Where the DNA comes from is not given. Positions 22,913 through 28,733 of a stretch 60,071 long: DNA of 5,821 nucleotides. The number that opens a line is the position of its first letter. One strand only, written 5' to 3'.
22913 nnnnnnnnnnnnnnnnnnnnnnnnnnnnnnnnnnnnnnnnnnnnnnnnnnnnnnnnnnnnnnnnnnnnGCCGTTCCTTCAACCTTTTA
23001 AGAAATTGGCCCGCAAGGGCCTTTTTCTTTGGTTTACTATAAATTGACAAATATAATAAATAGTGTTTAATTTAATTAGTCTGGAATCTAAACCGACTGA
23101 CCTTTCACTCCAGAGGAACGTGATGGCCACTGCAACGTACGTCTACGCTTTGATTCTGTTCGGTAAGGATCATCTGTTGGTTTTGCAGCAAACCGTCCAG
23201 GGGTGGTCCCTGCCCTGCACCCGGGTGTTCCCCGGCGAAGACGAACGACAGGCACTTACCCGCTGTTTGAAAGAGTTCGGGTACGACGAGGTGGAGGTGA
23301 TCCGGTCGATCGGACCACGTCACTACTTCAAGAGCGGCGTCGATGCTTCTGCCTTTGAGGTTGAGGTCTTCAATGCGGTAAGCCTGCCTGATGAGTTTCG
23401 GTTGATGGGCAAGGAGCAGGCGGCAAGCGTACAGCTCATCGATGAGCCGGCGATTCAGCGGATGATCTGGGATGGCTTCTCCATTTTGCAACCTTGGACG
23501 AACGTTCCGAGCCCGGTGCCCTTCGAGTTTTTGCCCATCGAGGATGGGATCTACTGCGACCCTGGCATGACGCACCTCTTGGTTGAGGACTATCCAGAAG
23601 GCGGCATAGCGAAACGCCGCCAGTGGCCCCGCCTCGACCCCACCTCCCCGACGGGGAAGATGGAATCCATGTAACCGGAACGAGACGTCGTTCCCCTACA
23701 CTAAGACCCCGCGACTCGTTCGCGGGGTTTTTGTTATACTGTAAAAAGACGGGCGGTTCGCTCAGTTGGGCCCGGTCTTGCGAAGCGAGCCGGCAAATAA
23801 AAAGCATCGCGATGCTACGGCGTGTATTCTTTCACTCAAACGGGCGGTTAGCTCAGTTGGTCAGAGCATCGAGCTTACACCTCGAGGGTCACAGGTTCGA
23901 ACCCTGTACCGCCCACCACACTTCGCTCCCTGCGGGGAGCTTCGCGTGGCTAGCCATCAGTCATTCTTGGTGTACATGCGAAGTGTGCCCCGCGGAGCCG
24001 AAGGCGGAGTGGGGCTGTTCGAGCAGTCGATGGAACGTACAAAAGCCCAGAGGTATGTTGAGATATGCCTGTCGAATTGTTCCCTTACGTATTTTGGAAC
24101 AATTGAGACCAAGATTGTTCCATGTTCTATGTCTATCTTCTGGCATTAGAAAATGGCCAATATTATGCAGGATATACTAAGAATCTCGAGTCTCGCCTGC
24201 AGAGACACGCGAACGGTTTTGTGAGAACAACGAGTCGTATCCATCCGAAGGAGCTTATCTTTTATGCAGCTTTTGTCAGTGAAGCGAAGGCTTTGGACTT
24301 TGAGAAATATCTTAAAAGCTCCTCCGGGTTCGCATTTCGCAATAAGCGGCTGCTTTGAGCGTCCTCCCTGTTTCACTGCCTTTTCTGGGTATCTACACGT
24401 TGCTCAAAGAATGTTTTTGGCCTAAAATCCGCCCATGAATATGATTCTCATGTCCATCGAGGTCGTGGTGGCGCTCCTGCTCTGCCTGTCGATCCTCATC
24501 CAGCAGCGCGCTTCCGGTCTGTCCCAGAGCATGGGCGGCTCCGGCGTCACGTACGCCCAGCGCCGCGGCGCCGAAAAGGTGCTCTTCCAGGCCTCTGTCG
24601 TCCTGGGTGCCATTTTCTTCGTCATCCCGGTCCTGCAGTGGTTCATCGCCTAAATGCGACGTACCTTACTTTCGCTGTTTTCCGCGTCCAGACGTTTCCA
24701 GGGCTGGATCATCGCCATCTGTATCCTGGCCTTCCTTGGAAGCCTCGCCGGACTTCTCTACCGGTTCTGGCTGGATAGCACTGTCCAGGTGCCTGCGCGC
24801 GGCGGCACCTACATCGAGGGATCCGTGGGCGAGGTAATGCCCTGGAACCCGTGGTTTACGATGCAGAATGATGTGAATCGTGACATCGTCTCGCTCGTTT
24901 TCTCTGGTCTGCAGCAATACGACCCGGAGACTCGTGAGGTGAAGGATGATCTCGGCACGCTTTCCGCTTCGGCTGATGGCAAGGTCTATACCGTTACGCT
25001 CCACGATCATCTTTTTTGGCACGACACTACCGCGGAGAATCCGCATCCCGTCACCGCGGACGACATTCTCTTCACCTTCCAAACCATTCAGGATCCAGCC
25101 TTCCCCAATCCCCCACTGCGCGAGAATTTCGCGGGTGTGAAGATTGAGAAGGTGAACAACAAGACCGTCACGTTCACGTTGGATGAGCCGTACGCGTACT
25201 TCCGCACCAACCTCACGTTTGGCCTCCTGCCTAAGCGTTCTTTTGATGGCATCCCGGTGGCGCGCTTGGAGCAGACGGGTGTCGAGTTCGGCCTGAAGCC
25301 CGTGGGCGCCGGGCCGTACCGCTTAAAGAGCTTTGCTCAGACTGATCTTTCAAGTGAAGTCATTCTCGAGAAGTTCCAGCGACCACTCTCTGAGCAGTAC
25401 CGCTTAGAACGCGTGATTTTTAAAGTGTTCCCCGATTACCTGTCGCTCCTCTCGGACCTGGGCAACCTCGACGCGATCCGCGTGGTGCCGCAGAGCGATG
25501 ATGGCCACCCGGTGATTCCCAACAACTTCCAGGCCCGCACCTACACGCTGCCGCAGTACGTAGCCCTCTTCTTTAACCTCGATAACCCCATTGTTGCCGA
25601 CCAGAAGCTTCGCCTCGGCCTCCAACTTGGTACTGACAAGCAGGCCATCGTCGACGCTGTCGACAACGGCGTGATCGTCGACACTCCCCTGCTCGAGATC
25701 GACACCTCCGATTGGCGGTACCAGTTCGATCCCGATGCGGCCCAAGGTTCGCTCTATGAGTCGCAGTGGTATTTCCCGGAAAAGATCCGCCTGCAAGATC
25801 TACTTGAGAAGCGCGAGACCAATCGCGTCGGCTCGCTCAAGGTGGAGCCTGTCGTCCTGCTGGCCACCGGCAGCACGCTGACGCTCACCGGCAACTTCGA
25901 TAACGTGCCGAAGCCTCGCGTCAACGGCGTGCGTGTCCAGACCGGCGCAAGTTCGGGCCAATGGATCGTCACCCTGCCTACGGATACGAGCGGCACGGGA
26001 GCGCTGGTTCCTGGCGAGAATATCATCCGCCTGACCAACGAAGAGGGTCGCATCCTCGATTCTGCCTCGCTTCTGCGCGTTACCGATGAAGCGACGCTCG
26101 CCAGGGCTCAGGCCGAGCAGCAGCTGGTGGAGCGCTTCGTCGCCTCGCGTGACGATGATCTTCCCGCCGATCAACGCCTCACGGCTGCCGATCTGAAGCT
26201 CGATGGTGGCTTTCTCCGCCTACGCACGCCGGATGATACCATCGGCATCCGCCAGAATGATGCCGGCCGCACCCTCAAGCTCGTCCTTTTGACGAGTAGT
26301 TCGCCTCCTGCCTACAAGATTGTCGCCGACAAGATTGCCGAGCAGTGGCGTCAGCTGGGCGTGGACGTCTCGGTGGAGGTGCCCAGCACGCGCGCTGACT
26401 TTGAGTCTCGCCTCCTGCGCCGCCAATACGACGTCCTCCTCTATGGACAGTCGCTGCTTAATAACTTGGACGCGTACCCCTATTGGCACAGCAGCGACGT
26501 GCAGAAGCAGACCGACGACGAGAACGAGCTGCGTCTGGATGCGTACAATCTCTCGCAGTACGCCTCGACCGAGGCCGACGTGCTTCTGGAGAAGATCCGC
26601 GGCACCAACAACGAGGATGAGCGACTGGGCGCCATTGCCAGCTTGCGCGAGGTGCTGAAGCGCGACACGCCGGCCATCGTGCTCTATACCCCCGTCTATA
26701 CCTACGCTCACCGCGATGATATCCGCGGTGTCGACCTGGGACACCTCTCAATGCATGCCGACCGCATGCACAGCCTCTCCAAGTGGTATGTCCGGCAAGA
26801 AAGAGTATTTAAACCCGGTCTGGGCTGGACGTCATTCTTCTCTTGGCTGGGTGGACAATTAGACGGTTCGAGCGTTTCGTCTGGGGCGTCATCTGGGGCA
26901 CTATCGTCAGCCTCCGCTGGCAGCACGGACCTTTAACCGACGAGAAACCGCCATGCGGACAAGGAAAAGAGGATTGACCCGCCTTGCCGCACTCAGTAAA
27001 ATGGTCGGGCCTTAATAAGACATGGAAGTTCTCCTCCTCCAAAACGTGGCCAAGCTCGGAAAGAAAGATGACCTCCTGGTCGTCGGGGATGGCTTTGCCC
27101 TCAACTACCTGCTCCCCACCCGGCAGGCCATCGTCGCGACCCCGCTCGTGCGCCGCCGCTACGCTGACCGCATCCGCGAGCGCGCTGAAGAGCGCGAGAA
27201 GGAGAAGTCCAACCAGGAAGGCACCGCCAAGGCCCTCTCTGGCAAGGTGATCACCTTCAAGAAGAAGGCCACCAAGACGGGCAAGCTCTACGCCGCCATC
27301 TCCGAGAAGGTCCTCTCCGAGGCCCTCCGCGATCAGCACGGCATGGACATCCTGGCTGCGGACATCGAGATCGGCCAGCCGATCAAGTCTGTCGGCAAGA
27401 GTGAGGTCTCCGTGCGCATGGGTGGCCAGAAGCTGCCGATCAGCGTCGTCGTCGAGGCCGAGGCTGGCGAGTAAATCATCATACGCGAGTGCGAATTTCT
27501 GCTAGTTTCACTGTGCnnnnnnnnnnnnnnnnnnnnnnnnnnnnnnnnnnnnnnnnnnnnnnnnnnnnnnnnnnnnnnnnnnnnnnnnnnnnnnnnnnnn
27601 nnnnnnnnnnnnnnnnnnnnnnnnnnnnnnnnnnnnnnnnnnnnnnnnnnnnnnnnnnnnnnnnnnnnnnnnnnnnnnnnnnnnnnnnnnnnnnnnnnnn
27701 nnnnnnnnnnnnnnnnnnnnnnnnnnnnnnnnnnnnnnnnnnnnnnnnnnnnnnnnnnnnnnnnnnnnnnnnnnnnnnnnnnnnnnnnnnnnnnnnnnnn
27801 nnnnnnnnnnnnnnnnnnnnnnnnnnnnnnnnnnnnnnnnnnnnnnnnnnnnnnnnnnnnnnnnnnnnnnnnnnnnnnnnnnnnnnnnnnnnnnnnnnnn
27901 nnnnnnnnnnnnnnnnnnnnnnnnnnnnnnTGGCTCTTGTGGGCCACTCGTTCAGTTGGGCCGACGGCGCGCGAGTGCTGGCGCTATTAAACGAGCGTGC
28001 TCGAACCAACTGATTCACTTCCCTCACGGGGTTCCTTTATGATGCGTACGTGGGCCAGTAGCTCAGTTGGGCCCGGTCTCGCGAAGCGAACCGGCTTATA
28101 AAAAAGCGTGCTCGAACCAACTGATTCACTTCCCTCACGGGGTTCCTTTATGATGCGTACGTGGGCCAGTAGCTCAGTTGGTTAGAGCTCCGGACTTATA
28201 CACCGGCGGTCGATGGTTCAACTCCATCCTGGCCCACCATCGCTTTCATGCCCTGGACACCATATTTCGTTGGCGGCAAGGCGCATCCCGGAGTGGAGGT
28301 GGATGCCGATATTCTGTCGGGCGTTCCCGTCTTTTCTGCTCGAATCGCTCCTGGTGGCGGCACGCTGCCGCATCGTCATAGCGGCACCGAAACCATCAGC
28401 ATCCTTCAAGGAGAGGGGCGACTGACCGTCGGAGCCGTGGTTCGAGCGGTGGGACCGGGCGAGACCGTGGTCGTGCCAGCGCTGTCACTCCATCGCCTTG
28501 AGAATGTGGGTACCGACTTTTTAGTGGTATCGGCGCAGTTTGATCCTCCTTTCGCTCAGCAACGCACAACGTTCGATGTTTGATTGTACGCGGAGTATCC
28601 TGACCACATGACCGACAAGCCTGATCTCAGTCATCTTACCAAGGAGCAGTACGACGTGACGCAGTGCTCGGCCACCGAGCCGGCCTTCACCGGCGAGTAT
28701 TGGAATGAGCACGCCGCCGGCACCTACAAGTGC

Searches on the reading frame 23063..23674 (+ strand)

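Call 18: search_protein_families(library=pfam, proteins=[window:23063-23674:+])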
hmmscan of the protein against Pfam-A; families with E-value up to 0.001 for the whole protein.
window:23063-23674:+ (203 aa): 2 families
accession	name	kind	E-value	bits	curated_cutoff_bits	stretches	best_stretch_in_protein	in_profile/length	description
PF00293.34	NUDIX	-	5.2e-05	23.7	21.1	1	27-93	6-76/134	NUDIX domain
PF13869.12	NUDIX_2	-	0.00054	19.9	27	1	25-72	44-94/188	Nucleotide hydrolase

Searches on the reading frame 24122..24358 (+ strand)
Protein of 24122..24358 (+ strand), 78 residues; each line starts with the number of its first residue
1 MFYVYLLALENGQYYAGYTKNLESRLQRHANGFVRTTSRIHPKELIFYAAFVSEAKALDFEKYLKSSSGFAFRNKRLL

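Call 18: search_protein_families(library=pfam, proteins=[window:24122-24358:+])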
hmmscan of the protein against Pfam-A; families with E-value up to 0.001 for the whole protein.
window:24122-24358:+ (78 aa): 1 family
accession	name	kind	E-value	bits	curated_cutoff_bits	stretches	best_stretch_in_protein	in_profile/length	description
PF01541.30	GIY-YIG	-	3.4e-13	50.1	22.6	1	1-69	1-73/78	GIY-YIG catalytic domain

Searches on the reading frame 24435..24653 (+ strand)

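Call 94: search_protein_families(library=pfam, proteins=[window:24435-24653:+], max_evalue=0.001)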
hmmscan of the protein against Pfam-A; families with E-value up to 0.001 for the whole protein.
window:24435-24653:+ (72 aa): 1 family
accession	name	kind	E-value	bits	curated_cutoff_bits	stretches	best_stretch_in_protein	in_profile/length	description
PF03840.19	SecG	-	1.1e-10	41.9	29.2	1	4-64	1-63/70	Preprotein translocase SecG subunit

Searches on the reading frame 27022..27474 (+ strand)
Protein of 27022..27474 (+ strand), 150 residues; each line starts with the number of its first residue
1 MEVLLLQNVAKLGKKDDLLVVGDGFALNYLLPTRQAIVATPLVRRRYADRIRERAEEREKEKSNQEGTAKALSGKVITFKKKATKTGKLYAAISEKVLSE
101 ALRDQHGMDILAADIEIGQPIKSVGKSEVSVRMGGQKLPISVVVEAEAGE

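Call 18: search_protein_families(library=pfam, proteins=[window:27022-27474:+])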
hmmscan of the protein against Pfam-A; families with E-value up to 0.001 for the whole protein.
window:27022-27474:+ (150 aa): 2 families
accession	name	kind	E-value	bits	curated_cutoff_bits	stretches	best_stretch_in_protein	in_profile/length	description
PF01281.25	Ribosomal_L9_N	-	6.7e-14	51.6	20.7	1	1-41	1-41/47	Ribosomal protein L9, N-terminal domain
PF03948.19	Ribosomal_L9_C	-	3.3e-13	50.3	23.2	1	66-136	4-75/86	Ribosomal protein L9, C-terminal domain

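Call 21: find_encoding_contigs(protein=window:27022-27474:+, flank=10000, max_places=10)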
Protein window:27022-27474:+ (150 aa): no gene with exactly this product is on record in the collection.

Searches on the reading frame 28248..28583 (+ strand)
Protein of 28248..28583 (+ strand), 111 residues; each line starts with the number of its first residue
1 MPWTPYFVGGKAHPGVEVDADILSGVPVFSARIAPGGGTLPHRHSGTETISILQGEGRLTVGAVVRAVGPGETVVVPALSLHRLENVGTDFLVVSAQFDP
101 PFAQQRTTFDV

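Call 18: search_protein_families(library=pfam, proteins=[window:28248-28583:+])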
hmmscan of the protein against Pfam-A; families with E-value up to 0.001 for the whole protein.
window:28248-28583:+ (111 aa): 4 families
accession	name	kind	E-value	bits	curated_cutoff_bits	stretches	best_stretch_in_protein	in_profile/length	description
PF07883.17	Cupin_2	-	2.8e-14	53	27.2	1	32-90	4-62/70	Cupin domain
PF00190.28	Cupin_1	-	1.2e-06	28.6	22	1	25-106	32-122/151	Cupin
PF02311.25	AraC_binding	-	0.00074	19.7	21.1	1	38-89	15-66/135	AraC-like ligand binding domain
PF02041.22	Auxin_BP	-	0.00099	19.3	21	1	24-74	42-91/167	Auxin binding protein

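Call 19: find_encoding_contigs(protein=window:28248-28583:+, flank=3000, max_places=10)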
Protein window:28248-28583:+ (111 aa): no gene with exactly this product is on record in the collection.

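Call 20: find_homologous_proteins(query=window:28248-28583:+)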
Query window:28248-28583:+: 14 candidates shared short words with the query, none scored E <= 0.001.
